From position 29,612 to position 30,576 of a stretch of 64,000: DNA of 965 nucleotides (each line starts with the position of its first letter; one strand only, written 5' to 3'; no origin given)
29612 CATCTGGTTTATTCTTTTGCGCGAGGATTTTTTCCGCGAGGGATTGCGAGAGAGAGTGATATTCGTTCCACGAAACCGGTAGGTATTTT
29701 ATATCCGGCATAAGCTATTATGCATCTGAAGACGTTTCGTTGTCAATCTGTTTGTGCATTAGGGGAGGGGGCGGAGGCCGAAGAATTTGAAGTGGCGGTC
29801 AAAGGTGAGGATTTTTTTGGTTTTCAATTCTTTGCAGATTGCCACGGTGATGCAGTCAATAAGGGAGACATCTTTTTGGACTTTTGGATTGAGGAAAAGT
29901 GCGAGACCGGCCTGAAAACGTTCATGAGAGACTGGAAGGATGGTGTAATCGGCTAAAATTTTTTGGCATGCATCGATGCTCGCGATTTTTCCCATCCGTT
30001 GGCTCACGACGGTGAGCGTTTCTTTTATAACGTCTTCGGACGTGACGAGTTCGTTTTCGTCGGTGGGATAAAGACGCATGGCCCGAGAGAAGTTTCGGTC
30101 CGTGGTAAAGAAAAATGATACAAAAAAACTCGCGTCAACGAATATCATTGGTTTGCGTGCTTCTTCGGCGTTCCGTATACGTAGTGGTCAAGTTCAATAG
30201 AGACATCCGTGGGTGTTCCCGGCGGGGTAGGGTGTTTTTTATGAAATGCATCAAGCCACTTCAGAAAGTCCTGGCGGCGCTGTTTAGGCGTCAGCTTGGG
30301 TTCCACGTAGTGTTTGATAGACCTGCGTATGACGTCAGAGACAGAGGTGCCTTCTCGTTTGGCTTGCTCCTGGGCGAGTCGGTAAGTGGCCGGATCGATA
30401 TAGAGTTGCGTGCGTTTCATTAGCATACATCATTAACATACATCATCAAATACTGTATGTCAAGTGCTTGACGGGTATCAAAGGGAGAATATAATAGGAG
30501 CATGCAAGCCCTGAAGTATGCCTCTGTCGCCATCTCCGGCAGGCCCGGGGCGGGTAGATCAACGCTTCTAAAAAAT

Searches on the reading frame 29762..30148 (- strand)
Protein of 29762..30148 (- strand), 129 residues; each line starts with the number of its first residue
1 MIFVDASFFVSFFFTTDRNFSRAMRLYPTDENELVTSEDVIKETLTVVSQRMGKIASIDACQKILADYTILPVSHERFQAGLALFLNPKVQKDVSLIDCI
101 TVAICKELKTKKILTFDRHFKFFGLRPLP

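Call 22: search_protein_families(library=pfam, proteins=[window:29762-30148:-], max_evalue=5)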
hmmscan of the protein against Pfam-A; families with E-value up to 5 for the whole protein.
window:29762-30148:- (129 aa): 2 families
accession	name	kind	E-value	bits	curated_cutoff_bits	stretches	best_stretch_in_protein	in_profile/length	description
PF01850.27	PIN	-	1.3e-13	52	23.6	1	2-121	1-115/120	PIN domain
PF16289.11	PIN_12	-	0.032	15.1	32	1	2-59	1-60/172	PIN domain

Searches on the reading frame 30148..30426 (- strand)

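Call 22: search_protein_families(library=pfam, proteins=[window:30148-30426:-], max_evalue=5)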
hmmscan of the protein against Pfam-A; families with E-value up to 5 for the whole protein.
window:30148-30426:- (93 aa): 7 families
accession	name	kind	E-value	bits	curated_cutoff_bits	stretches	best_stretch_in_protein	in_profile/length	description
PF01402.27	RHH_1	-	3.2e-06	27.3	20.5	1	5-42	1-38/39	Ribbon-helix-helix protein, copG family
PF07704.17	PSK_trans_fac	-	6.6e-06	27.4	28.3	1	11-72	7-70/82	Rv0623-like transcription factor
PF21983.2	NikA-like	-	0.009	16.6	27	1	5-48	6-50/72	Mobilization protein NikA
PF02697.20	VAPB_antitox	-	0.024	15.9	27.9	1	21-39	15-33/69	Putative antitoxin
PF19891.5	DUF6364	-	0.062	14.2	27.3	1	8-48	7-45/70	Family of unknown function (DUF6364)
PF19839.5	RHH_9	-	0.077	13.3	23.4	1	5-47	7-49/65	Ribbon-helix-helix protein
PF19027.5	DUF5752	-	0.1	12.3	23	1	29-64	144-180/208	Family of unknown function (DUF5752)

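Call 23: search_protein_families(library=ncbifam, proteins=[window:30148-30426:-], max_evalue=5)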
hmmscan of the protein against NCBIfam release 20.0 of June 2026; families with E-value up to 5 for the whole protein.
window:30148-30426:- (93 aa): 5 families
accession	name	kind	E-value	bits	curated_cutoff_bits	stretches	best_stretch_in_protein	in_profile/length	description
NF010249.0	PRK13696.1-1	equivalog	0.0063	16.7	90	1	14-58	12-46/72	hypothetical protein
NF041793.1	ORF56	equivalog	0.0091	16.1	50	1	22-41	19-38/39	ORF56 family plasmid copy control protein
NF010541.0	PRK13931.1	equivalog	0.012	15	422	1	29-88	189-243/261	5'/3'-nucleotidase SurE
NF046040.1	RelB_antitoxin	equivalog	0.014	15.7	50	1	10-42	5-37/69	type II toxin-antitoxin system RelB family antitoxin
NF053762.1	aCcr1_fam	equivalog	0.02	14.8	60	1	22-41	19-38/38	aCcr1 family cell cycle regulator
